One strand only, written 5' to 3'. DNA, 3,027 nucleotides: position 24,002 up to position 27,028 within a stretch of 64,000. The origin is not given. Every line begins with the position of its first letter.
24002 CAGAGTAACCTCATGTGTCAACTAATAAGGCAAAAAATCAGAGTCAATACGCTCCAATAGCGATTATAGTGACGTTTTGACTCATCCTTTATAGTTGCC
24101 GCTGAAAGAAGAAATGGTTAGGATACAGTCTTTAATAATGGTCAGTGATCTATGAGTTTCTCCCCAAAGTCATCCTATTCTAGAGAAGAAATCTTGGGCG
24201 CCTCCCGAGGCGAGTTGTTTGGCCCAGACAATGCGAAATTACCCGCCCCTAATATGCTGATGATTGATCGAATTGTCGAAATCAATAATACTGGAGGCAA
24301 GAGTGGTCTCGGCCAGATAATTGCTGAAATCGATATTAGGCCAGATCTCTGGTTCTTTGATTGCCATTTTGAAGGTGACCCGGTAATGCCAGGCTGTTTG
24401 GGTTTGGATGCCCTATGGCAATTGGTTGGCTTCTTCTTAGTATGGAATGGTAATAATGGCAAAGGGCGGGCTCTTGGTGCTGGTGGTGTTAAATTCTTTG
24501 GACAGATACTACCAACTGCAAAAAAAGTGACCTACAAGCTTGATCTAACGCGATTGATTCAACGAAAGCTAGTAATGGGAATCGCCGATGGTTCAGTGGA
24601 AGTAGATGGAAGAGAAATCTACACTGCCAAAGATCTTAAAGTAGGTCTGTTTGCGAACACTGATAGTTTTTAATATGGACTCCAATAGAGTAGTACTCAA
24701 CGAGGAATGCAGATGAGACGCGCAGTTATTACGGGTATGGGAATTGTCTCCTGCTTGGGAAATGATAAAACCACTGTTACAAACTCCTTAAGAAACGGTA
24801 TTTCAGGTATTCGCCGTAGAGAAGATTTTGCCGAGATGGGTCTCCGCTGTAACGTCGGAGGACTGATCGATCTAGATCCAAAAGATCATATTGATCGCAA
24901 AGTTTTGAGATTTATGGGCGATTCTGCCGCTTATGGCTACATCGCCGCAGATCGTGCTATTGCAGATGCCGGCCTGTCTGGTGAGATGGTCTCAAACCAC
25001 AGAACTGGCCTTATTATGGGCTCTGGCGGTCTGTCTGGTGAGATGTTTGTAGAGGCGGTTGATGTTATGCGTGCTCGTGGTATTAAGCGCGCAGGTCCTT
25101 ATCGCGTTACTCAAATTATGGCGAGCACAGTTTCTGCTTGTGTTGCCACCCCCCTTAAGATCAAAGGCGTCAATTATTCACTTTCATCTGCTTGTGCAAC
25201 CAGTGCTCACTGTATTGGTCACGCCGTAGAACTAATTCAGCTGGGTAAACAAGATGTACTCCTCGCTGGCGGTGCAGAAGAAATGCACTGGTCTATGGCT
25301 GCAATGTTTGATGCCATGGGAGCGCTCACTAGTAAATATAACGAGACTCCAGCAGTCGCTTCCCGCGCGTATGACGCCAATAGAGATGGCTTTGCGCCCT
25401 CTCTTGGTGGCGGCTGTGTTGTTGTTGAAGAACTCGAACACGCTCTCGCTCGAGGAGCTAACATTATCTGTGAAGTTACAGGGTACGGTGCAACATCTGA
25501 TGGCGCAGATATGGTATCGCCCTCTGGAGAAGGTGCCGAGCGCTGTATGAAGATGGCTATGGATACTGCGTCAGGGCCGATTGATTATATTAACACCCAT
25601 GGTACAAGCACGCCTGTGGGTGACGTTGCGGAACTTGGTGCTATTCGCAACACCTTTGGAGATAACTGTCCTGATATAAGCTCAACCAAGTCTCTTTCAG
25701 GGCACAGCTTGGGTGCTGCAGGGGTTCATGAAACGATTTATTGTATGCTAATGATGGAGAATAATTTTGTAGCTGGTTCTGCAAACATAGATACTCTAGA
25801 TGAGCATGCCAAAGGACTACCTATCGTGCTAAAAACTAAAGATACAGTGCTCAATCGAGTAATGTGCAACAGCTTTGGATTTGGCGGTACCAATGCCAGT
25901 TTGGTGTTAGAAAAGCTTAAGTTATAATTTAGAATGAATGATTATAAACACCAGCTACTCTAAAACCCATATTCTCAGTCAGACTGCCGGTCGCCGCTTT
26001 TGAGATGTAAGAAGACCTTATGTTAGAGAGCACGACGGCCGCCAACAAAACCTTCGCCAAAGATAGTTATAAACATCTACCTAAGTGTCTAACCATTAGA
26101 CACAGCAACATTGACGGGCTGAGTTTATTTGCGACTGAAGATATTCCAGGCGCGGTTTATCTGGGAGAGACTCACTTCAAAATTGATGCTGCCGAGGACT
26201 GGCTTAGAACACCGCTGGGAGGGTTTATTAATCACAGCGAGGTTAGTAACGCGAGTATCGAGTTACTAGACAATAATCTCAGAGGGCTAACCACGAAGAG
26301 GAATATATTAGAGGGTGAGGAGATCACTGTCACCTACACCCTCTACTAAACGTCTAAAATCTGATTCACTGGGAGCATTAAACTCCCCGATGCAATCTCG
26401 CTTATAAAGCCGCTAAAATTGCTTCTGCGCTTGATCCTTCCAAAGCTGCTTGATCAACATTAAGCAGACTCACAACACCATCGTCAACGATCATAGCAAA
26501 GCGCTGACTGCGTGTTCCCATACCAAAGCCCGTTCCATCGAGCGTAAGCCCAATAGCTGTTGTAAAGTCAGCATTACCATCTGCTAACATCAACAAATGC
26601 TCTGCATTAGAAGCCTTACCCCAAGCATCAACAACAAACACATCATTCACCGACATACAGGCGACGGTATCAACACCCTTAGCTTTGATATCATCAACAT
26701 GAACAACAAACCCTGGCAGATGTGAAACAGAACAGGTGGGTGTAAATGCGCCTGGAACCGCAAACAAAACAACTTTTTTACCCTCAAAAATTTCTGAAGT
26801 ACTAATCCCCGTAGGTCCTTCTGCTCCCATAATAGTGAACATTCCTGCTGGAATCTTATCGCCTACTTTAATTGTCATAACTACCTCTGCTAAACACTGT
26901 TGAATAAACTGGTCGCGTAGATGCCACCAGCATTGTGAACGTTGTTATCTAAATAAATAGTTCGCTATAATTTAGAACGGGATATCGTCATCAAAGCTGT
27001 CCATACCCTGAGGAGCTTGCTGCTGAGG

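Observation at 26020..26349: Stand-alone minimal SET-domain gene directly after fabAB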

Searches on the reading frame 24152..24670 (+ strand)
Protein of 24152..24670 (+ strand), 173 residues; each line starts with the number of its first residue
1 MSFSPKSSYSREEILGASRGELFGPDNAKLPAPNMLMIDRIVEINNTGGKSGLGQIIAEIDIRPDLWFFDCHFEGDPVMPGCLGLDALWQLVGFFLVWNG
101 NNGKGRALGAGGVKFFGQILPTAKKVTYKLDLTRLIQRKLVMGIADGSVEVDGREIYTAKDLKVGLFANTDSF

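Call 3: search_protein_families(library=pfam, proteins=[window:24152-24670:+], max_evalue=1)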
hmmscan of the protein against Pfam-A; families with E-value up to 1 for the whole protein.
window:24152-24670:+ (173 aa): 1 family
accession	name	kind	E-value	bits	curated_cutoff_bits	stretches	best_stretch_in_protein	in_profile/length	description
PF07977.19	FabA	-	4.7e-48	162.8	23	1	30-160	1-138/138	FabA-like domain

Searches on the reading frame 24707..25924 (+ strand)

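Call 3: search_protein_families(library=pfam, proteins=[window:24707-25924:+], max_evalue=1)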
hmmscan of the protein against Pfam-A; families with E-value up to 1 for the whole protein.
window:24707-25924:+ (406 aa): 4 families
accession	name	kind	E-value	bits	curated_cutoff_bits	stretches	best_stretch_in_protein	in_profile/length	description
PF00109.32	ketoacyl-synt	-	3.5e-38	132.1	20.8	1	4-246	2-252/252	Beta-ketoacyl synthase, N-terminal domain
PF02801.28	Ketoacyl-synt_C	-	8.2e-28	97.2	20.8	1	255-361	2-118/119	Beta-ketoacyl synthase, C-terminal domain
PF00108.29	Thiolase_N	-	0.00088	19.2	26.4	1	151-196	73-118/260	Thiolase, N-terminal domain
PF16197.11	KAsynt_C_assoc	-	0.0021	18.9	33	1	372-403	14-45/111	Ketoacyl-synthetase C-terminal extension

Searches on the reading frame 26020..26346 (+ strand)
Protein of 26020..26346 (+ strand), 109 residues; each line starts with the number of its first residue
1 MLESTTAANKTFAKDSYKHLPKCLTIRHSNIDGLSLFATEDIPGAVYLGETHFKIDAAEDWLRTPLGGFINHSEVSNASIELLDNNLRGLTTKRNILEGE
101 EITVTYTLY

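Call 3: search_protein_families(library=pfam, proteins=[window:26020-26346:+], max_evalue=1)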
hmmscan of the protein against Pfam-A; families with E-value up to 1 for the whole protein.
window:26020-26346:+ (109 aa): 1 family
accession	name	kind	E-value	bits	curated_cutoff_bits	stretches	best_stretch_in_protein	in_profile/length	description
PF00856.33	SET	-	4.8e-07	30.6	22.4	1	66-106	62-104/105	SET domain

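Call 4: search_protein_families(library=ncbifam, proteins=[window:26020-26346:+], max_evalue=1)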
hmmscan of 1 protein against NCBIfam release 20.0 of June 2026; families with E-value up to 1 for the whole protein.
window:26020-26346:+ (109 aa): 0 families

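Call 5: search_protein_families(library=phrogs, proteins=[window:26020-26346:+], max_evalue=1)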
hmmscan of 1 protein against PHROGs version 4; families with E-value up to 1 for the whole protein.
window:26020-26346:+ (109 aa): 2 families
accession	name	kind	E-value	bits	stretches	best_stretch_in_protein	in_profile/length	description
phrog_28741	-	unknown function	7.5e-18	65.4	1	17-109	3-96/100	-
phrog_34170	-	unknown function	6.6e-05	23.5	1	25-106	194-275/296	-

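Call 6: find_homologous_proteins(query=window:26020-26346:+)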
Query window:26020-26346:+ (109 aa): 33 proteins with E <= 0.001 among 39 candidates.
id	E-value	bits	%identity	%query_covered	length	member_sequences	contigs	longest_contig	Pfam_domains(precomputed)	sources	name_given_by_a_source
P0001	1.1e-64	233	97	100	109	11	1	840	PF00856.34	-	-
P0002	3.1e-63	228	96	100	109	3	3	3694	PF00856.34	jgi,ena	-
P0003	3.1e-62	225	95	100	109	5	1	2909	PF00856.34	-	-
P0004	3.4e-62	225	95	100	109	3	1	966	PF00856.34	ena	-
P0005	1.1e-60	220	94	100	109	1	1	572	PF00856.34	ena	-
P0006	2.1e-60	219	94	100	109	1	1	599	PF00856.34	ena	-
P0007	3.9e-59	215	93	100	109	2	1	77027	PF00856.34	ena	-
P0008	4.0e-59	215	93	100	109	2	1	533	PF00856.34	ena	-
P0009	6.5e-59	214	93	100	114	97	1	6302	PF00856.34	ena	-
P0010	2.0e-58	213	91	100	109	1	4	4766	PF00856.34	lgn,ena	-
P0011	7.3e-51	189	81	99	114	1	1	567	PF00856.34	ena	-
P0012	1.8e-48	181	78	100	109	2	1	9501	PF00856.34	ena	-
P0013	1.2e-47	178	83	100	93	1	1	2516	PF00856.34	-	-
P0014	1.8e-47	178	76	100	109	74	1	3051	PF00856.34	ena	-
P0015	3.5e-47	177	76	100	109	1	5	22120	PF00856.34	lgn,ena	-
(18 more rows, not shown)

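Call 7: search_solved_structures(query=window:26020-26346:+, max_evalue=1, show_alignments=3)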
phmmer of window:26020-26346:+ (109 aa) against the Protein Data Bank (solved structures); distinct sequences matched with E-value up to 1: 2.
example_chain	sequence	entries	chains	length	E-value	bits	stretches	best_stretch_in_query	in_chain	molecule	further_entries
1sip_A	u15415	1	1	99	0.56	13.8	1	66-90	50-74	UNLIGANDED SIV PROTEASE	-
7ea5_K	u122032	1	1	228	0.62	13.6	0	62-107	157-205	Histone-lysine N-methyltransferase, H3 lysine-36 specific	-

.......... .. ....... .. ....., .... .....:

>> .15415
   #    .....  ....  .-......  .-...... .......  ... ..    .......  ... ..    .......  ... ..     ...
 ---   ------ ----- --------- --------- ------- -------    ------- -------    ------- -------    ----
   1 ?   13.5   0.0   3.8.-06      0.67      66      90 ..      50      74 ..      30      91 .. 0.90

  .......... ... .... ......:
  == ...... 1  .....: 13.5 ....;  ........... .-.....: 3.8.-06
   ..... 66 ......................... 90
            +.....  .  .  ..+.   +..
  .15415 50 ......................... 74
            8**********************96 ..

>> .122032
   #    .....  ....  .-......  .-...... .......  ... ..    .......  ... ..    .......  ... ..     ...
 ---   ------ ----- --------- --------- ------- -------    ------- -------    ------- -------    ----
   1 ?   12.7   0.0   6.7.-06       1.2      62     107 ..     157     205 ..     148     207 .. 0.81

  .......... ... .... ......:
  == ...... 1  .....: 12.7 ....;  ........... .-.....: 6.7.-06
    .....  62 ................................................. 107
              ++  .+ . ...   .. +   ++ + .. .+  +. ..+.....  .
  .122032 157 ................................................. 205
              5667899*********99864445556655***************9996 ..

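Call 8: search_dna_similar(query=window:26020-26346:+, collection=phages, mode=protein, max_evalue=0.001, max_rows=30)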
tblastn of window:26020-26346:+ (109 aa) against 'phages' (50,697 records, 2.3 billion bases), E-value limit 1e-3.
Records with a match: 6; places in all: 6; records where one place covers at least 80% of the query: 6.
Best place of each record, by identity: <60% 6.
By first word of the organism name: Cyanophage 2; Prochlorococcus 2; Pelagibacter 1; Marine 1.
By host as written in the record: Prochlorococcus NATL2A 2; Prochlorococcus sp. NATL1A 2; Candidatus Pelagibacter sp H2P3alpha 1; - 1.
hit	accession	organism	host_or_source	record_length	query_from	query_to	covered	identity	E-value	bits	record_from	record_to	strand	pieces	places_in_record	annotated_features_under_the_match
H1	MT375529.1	Pelagibacter phage Kolga EXVC016S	Candidatus Pelagibacter sp H2P3alpha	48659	9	109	93%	46.7%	3e-15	75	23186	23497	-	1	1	hypothetical protein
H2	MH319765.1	Marine virus AG-345-P14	single cell amplified by WGA-X; seawater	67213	16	109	86%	42.9%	6e-13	69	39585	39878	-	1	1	record has no annotation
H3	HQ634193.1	Cyanophage P-RSM6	Prochlorococcus NATL2A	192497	16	109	86%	42.3%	1e-13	71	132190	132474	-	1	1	hypothetical protein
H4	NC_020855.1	Cyanophage P-RSM6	Prochlorococcus NATL2A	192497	16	109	86%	42.3%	1e-13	71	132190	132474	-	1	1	hypothetical protein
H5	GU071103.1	Prochlorococcus phage P-SSM7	Prochlorococcus sp. NATL1A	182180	17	109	85%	40.6%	1e-13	71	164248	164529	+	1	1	hypothetical protein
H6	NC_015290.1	Prochlorococcus phage P-SSM7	Prochlorococcus sp. NATL1A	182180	17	109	85%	40.6%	1e-13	71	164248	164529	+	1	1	hypothetical protein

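Call 37: search_protein_representatives(protein=window:26020-26346:+)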
Query: 109 residues. Proteins with E-value up to 0.001 (for the whole library): 620; up to 1e-10: 162; up to 1e-30: 3. The best 150 are listed.
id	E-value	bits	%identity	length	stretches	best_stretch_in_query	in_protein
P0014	5.8e-48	177.6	76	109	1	1-109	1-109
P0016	1.4e-44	166.7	72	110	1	2-109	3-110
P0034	1.3e-31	125.0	60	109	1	8-109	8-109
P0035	1.7e-20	89.3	57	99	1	14-108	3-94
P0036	2.5e-19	85.6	64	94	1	35-104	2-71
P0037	1.6e-18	83.0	55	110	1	12-108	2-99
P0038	2.1e-18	82.7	56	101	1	16-108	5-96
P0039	1.5e-17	79.9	49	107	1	12-108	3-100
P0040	1.7e-17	79.8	48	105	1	16-109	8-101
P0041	2.6e-17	79.1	54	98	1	16-109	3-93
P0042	7.0e-17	77.8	51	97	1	17-109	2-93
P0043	1.2e-16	77.1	53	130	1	15-109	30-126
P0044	1.6e-16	76.6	52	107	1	16-109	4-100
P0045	3.7e-16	75.4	55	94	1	10-80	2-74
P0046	4.3e-16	75.2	51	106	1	15-109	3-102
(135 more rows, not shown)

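Call 50: get_annotated_region(hit=H1, flank=4000)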
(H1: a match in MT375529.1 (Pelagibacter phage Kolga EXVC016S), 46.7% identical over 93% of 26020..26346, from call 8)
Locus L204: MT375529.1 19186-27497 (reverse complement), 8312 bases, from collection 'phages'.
description: Pelagibacter phage Kolga EXVC016S, complete genome.
organism: Pelagibacter phage Kolga EXVC016S (NCBI taxid 2736233)
taxonomy: Viruses; Duplodnaviria; Heunggongvirae; Uroviricota; Caudoviricetes
host: Candidatus Pelagibacter sp H2P3alpha; source: -; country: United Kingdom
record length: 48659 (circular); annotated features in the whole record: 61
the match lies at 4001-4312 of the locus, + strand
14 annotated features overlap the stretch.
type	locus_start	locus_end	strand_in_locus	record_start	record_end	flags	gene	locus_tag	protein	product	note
CDS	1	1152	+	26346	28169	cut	-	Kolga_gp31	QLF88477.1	hypothetical protein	-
CDS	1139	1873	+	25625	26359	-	-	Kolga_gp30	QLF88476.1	hypothetical protein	-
CDS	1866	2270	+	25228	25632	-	-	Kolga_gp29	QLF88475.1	hypothetical protein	-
CDS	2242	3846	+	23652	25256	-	-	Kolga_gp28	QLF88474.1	AAA protein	-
CDS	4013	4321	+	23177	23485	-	-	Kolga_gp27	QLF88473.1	hypothetical protein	-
CDS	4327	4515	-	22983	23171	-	-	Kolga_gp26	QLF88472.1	hypothetical protein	-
CDS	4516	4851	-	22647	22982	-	-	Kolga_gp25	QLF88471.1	hypothetical protein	-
CDS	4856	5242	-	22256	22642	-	-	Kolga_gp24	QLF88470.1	hypothetical protein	-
CDS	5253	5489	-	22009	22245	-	-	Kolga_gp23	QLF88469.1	hypothetical protein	-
CDS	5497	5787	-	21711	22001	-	-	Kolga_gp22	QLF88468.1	hypothetical protein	-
CDS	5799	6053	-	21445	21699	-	-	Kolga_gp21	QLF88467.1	hypothetical protein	-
CDS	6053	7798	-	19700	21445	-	-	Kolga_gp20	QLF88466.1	hypothetical protein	-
CDS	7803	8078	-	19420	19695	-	-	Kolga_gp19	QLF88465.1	hypothetical protein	-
CDS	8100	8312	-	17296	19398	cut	-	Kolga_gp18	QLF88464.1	hypothetical protein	-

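Call 51: get_annotated_region(hit=H3, flank=3000)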
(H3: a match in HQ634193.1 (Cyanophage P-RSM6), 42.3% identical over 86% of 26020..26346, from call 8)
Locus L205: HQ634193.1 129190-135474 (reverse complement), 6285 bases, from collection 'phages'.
description: Cyanophage P-RSM6 genomic sequence.
organism: Cyanophage P-RSM6 (NCBI taxid 929832)
taxonomy: Viruses; Duplodnaviria; Heunggongvirae; Uroviricota; Caudoviricetes; Kyanoviridae
host: Prochlorococcus NATL2A; source: Red Sea; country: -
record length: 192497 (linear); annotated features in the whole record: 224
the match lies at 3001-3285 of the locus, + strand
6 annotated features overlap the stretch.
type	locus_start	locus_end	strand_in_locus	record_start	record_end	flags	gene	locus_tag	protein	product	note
CDS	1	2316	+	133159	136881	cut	-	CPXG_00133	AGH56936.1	hypothetical protein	-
CDS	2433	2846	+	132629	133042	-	-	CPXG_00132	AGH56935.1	hypothetical protein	-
CDS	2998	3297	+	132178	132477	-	-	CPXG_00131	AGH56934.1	hypothetical protein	-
CDS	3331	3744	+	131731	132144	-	-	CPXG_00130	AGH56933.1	hypothetical protein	similar to gp25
CDS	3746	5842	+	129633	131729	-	-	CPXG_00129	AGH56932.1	baseplate wedge subunit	-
CDS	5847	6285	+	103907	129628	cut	-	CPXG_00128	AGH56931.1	hypothetical protein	-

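Call 52: get_annotated_region(hit=H5, flank=3000)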
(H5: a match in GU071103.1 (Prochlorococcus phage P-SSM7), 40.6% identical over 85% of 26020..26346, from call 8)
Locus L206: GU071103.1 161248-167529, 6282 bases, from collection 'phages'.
description: Prochlorococcus phage P-SSM7, complete genome.
organism: Prochlorococcus phage P-SSM7 (NCBI taxid 445688)
taxonomy: Viruses; Duplodnaviria; Heunggongvirae; Uroviricota; Caudoviricetes; Kyanoviridae; Palaemonvirus; Palaemonvirus pssm7
host: Prochlorococcus sp. NATL1A; source: -; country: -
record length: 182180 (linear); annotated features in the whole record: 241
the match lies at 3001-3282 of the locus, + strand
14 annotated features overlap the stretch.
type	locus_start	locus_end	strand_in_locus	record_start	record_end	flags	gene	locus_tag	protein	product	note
CDS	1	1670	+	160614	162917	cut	nrdA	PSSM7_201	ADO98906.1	ribonucleotide reductase class Ia alpha subunit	T4-LIKE GC: 203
CDS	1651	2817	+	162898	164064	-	nrdB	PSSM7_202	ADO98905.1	ribonucleotide reductase class Ia beta subunit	T4-LIKE GC: 204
CDS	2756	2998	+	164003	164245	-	-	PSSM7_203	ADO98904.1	hypothetical protein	T4-LIKE GC: 659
CDS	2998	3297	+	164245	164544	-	-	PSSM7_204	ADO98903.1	hypothetical protein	T4-LIKE GC: 716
CDS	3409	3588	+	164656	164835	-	-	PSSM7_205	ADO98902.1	hypothetical protein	T4-LIKE GC: 430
CDS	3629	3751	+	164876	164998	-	-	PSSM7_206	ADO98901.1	hypothetical protein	T4-LIKE GC: 542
CDS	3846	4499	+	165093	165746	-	talC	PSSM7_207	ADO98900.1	transaldolase-like protein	T4-LIKE GC: 239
CDS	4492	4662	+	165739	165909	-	-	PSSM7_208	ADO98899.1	hypothetical protein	T4-LIKE GC: 278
CDS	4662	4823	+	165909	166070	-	-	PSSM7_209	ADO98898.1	hypothetical protein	T4-LIKE GC: 433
CDS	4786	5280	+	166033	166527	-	-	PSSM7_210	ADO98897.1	NAD synthetase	T4-LIKE GC: 213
CDS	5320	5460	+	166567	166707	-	-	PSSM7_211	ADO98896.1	hypothetical protein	T4-LIKE GC: 717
CDS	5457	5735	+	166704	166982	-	-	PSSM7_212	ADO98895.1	hypothetical protein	T4-LIKE GC: 718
CDS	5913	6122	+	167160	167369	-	hli03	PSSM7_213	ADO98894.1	high light inducible protein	T4-LIKE GC: 267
CDS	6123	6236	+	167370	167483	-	hli03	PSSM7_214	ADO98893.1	high light inducible protein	T4-LIKE GC: 267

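Call 72: search_protein_families(library=padloc, proteins=[window:26020-26346:+], max_evalue=0.01)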
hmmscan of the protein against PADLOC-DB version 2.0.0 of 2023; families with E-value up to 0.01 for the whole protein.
window:26020-26346:+ (109 aa): 0 families

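Call 73: search_protein_families(library=pfam, proteins=[L204:4013-4318:+], max_evalue=0.001)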
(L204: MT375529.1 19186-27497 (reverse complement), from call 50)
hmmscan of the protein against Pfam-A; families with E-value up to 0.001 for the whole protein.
L204:4013-4318:+ (102 aa): 1 family
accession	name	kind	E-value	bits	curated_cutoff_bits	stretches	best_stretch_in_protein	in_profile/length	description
PF00856.33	SET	-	5.2e-10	40.1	22.4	1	56-97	63-104/105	SET domain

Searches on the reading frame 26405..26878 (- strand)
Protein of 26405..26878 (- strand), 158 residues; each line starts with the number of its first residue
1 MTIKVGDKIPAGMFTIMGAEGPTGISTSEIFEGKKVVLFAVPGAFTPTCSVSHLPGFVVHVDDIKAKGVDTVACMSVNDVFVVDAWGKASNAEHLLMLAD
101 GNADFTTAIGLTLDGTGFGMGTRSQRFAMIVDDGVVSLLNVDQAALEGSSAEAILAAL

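Call 3: search_protein_families(library=pfam, proteins=[window:26405-26878:-], max_evalue=1)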
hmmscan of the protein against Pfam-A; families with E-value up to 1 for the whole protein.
window:26405-26878:- (158 aa): 2 families
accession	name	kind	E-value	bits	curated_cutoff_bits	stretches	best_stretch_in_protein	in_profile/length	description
PF08534.16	Redoxin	-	2.4e-32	112.2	26.6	1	4-153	1-146/148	Redoxin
PF00578.27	AhpC-TSA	-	6.7e-11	42.6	26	1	5-135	1-120/124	AhpC/TSA family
